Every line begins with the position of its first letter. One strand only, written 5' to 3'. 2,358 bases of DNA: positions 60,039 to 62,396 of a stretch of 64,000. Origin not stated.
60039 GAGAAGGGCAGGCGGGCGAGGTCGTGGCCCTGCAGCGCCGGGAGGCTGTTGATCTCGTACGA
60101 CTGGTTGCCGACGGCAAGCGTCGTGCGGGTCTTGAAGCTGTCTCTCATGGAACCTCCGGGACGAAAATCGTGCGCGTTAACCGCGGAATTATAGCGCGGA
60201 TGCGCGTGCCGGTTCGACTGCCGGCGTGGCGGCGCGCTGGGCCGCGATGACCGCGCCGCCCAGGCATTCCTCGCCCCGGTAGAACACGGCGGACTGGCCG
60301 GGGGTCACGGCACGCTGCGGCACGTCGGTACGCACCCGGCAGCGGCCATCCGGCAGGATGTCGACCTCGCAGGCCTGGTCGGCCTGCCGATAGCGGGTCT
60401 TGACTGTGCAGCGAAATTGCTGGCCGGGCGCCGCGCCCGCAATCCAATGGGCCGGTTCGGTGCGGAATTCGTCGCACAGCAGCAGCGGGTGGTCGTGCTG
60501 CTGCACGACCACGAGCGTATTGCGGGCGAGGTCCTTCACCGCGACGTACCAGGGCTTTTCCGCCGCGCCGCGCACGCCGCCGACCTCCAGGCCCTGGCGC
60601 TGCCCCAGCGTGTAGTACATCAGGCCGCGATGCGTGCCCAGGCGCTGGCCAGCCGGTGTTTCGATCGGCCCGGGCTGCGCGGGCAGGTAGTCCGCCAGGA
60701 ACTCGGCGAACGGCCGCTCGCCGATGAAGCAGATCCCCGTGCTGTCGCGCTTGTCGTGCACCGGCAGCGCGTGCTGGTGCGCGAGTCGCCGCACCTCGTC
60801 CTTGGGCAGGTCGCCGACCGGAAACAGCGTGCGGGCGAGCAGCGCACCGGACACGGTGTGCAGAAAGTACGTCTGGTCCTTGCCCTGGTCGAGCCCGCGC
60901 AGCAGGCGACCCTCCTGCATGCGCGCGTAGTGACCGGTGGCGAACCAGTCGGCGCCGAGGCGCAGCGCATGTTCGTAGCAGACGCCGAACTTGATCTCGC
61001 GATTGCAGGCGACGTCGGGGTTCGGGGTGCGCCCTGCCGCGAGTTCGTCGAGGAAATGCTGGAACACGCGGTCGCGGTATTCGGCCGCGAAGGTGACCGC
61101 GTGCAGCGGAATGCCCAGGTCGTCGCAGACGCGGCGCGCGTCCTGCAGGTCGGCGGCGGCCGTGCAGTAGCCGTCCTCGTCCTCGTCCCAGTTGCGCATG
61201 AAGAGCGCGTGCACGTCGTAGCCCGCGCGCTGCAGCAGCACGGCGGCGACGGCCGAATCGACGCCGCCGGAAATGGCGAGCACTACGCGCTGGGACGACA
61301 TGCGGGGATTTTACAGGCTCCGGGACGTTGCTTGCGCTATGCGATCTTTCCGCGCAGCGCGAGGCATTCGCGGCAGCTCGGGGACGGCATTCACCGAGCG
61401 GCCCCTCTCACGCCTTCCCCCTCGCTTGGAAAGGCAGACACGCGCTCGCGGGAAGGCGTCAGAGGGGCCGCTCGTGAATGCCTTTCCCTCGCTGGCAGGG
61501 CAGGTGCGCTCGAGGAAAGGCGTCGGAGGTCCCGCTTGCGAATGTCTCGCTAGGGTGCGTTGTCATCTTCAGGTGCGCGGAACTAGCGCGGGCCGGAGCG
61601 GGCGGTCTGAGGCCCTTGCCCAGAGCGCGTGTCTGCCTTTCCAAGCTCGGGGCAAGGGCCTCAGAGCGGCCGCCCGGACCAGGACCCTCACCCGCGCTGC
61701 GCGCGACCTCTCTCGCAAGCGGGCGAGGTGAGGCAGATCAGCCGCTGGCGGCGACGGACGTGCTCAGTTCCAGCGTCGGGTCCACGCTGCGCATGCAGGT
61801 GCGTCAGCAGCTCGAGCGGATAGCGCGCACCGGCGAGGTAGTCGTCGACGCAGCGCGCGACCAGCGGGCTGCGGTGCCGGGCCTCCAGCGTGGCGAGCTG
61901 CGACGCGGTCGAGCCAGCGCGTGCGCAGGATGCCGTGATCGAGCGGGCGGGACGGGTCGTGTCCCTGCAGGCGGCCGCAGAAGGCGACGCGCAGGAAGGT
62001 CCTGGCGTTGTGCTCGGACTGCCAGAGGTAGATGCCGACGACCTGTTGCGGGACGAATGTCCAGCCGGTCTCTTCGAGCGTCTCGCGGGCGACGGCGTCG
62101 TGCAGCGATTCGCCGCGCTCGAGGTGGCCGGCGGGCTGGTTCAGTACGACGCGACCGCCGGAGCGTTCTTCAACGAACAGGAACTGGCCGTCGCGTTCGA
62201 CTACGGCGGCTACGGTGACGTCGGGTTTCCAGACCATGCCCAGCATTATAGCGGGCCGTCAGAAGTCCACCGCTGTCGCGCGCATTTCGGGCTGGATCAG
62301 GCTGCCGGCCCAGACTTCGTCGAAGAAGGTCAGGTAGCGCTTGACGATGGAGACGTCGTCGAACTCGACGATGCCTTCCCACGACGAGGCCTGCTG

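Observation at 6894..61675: Hairpin repeat family with an invariant loop and hypervariable but self-complementary arms (13 copies in 64 kb)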

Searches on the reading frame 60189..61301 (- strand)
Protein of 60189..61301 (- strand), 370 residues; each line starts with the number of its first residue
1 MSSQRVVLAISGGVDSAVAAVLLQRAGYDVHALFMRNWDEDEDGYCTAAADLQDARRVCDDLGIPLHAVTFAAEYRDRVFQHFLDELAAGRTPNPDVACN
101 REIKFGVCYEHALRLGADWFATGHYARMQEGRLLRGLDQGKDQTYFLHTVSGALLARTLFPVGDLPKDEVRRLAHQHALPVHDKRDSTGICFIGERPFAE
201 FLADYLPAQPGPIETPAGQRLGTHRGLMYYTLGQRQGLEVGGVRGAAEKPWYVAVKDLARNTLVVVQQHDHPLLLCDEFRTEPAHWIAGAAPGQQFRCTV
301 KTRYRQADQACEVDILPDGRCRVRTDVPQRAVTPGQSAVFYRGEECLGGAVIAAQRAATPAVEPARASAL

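Call 47: search_protein_families(library=pfam, proteins=[window:60189-61301:-])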
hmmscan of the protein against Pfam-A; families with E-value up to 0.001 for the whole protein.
window:60189-61301:- (370 aa): 5 families
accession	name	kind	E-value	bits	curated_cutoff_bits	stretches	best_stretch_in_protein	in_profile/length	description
PF03054.22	tRNA_Me_trans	-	9.9e-73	244.5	20.6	1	4-194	1-201/202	tRNA methyl transferase HUP domain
PF20258.4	tRNA_Me_trans_C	-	1.6e-23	83.3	20.6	1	277-352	2-77/77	Aminomethyltransferase beta-barrel domain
PF20259.3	tRNA_Me_trans_M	-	1.3e-20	73.1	27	1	200-267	2-66/66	tRNA methyl transferase PRC-barrel domain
PF02540.23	NAD_synthase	-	8.1e-09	35.4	21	1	3-85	18-94/242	NAD synthase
PF02568.20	ThiI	-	2.5e-05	24.4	20.5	1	2-37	2-37/197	Thiamine biosynthesis protein (ThiI)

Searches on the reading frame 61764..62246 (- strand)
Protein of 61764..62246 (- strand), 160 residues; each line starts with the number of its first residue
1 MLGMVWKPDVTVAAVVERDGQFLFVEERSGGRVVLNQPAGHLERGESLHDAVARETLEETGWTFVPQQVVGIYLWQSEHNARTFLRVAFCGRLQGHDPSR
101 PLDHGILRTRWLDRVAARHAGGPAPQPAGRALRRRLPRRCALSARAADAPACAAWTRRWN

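Call 47: search_protein_families(library=pfam, proteins=[window:61764-62246:-])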
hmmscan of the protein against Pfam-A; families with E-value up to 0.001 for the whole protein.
window:61764-62246:- (160 aa): 1 family
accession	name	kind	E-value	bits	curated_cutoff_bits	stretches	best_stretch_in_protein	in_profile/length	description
PF00293.34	NUDIX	-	3.6e-11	43.6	21.1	1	10-117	4-118/134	NUDIX domain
